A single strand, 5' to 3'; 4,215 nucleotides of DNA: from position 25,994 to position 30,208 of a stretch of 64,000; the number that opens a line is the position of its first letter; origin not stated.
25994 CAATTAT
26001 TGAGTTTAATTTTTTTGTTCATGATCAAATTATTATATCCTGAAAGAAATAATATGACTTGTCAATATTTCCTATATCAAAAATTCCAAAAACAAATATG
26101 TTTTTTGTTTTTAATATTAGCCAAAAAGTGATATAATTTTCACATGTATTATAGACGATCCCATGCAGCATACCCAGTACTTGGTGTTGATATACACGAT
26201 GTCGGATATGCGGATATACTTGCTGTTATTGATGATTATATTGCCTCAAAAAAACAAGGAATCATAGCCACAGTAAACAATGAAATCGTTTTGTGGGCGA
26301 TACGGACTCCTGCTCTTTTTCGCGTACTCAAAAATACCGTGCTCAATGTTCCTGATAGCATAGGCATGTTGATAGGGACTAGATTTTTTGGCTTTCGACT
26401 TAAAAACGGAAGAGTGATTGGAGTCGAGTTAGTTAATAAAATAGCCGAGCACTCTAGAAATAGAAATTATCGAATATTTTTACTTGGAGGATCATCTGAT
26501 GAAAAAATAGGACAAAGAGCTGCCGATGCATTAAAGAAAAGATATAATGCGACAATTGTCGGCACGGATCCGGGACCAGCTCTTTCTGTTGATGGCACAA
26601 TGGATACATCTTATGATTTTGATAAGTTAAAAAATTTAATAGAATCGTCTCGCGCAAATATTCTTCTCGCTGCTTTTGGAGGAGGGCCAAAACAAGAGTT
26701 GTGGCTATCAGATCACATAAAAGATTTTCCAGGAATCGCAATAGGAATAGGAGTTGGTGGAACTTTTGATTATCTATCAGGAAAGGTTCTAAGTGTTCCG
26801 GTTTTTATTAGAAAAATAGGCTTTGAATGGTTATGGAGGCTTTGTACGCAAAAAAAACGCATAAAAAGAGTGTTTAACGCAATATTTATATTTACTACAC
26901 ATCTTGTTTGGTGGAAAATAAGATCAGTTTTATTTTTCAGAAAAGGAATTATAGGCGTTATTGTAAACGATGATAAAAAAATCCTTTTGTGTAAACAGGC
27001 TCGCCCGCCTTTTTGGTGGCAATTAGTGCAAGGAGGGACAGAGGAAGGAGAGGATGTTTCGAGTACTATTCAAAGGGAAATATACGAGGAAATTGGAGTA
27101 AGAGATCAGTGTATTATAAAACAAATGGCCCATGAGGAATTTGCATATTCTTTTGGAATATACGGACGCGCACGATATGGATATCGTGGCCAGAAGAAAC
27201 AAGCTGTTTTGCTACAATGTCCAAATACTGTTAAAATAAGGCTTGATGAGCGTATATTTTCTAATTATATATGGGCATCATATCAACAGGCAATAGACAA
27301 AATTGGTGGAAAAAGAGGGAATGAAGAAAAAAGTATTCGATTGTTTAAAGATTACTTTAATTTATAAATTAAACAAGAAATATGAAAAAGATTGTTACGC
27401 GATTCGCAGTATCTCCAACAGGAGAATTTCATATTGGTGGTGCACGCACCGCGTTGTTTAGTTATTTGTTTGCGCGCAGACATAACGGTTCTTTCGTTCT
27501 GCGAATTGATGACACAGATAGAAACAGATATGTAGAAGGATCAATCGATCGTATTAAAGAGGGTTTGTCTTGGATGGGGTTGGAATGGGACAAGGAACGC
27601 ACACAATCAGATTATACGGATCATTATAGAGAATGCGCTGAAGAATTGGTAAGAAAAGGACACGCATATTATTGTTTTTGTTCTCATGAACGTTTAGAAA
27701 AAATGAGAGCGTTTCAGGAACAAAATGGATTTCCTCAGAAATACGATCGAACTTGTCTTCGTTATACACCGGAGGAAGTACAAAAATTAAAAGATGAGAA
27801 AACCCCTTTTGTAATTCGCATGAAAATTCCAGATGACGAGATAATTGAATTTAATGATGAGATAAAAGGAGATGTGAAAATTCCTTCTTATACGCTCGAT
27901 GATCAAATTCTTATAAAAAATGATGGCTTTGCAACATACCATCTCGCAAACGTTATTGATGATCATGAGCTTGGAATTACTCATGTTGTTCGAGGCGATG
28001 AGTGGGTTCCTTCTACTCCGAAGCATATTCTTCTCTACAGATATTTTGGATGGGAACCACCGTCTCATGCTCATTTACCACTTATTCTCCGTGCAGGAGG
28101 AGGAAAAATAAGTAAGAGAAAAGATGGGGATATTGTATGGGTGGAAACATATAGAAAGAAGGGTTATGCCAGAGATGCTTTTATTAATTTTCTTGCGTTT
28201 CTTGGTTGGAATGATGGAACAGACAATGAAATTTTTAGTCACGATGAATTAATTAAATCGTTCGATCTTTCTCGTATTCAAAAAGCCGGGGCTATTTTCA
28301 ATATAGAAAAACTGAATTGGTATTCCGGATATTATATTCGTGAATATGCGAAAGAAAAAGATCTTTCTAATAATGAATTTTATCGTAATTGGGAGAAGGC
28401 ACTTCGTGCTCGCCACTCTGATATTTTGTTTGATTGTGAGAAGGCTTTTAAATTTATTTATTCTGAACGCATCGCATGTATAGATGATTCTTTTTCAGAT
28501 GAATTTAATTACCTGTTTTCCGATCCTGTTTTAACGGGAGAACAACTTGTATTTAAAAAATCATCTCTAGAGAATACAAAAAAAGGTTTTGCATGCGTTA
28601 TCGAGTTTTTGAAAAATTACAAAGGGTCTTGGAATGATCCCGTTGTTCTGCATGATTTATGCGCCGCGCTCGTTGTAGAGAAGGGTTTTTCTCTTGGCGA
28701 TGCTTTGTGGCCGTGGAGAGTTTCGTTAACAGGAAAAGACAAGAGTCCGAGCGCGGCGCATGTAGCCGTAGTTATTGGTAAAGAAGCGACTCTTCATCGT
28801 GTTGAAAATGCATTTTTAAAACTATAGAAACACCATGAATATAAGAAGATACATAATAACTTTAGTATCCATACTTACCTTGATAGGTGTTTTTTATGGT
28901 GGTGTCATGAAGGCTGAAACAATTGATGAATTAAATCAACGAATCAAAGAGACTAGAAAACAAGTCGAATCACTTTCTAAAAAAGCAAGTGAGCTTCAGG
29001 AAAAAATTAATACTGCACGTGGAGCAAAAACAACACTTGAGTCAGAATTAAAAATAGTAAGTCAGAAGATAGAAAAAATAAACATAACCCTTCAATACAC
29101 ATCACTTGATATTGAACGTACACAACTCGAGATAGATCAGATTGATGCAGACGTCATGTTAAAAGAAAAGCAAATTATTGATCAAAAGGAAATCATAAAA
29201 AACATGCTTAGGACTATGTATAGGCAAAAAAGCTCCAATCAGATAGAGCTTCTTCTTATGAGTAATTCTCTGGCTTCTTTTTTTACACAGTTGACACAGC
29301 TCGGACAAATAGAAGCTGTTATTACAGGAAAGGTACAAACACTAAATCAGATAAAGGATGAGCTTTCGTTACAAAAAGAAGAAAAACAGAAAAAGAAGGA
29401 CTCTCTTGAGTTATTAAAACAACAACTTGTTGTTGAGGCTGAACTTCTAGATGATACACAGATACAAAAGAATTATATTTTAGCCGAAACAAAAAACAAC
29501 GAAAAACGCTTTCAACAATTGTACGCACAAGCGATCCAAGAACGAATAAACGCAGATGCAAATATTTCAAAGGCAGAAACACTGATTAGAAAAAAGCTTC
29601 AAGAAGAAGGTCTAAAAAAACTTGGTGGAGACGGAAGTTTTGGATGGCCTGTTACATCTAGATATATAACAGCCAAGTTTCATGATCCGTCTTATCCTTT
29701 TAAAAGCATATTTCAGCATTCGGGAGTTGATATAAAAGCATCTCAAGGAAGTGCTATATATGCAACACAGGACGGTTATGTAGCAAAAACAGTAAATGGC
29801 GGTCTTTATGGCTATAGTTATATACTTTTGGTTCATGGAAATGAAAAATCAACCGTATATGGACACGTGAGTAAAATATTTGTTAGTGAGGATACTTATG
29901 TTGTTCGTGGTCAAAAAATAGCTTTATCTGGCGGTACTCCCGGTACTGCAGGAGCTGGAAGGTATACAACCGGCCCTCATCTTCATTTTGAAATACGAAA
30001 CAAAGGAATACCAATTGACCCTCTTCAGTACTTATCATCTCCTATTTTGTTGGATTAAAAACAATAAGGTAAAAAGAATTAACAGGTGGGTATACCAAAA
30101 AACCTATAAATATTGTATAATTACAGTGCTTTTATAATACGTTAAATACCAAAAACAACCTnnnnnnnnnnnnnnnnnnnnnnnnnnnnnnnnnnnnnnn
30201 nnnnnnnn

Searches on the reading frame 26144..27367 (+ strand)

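Call 89: search_protein_families(library=pfam, proteins=[window:26144-27367:+], max_evalue=0.00001)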
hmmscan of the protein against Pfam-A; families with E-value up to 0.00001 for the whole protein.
window:26144-27367:+ (407 aa): 2 families
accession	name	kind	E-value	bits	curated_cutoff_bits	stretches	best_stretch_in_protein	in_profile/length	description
PF03808.19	Glyco_tran_WecG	-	1.7e-34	119.5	27.4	1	67-243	3-167/168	Glycosyl transferase WecG/TagA/CpsF family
PF00293.34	NUDIX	-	5e-14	52.9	21.1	1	268-387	5-120/134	NUDIX domain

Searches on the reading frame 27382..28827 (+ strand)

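Call 89: search_protein_families(library=pfam, proteins=[window:27382-28827:+], max_evalue=0.00001)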
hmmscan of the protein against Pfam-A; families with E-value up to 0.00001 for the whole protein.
window:27382-28827:+ (481 aa): 2 families
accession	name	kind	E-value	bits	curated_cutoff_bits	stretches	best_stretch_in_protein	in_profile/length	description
PF00749.27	tRNA-synt_1c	-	3.5e-103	345.2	23.4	1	3-313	1-314/314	tRNA synthetases class I (E and Q), catalytic domain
PF19269.4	Anticodon_2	-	5.1e-16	59.8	23.6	1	362-477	25-140/141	Anticodon binding domain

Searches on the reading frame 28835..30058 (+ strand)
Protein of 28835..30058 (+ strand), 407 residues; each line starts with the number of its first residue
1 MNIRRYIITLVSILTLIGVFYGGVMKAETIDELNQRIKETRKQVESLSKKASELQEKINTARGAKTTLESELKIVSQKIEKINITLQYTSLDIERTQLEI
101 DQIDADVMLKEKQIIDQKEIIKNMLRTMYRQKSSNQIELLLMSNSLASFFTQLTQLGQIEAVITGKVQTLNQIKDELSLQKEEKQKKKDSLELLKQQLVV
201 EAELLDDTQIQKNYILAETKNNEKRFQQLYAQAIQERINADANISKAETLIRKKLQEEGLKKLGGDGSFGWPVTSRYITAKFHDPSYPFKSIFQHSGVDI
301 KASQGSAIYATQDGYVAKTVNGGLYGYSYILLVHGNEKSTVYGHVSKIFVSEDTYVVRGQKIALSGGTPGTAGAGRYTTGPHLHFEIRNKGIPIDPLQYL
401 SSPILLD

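Call 89: search_protein_families(library=pfam, proteins=[window:28835-30058:+], max_evalue=0.00001)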
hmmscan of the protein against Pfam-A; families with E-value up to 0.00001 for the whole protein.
window:28835-30058:+ (407 aa): 1 family
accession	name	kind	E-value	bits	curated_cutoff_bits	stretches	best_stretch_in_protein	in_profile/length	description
PF01551.29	Peptidase_M23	-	2.7e-23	82.4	28.7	1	294-396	2-96/96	Peptidase family M23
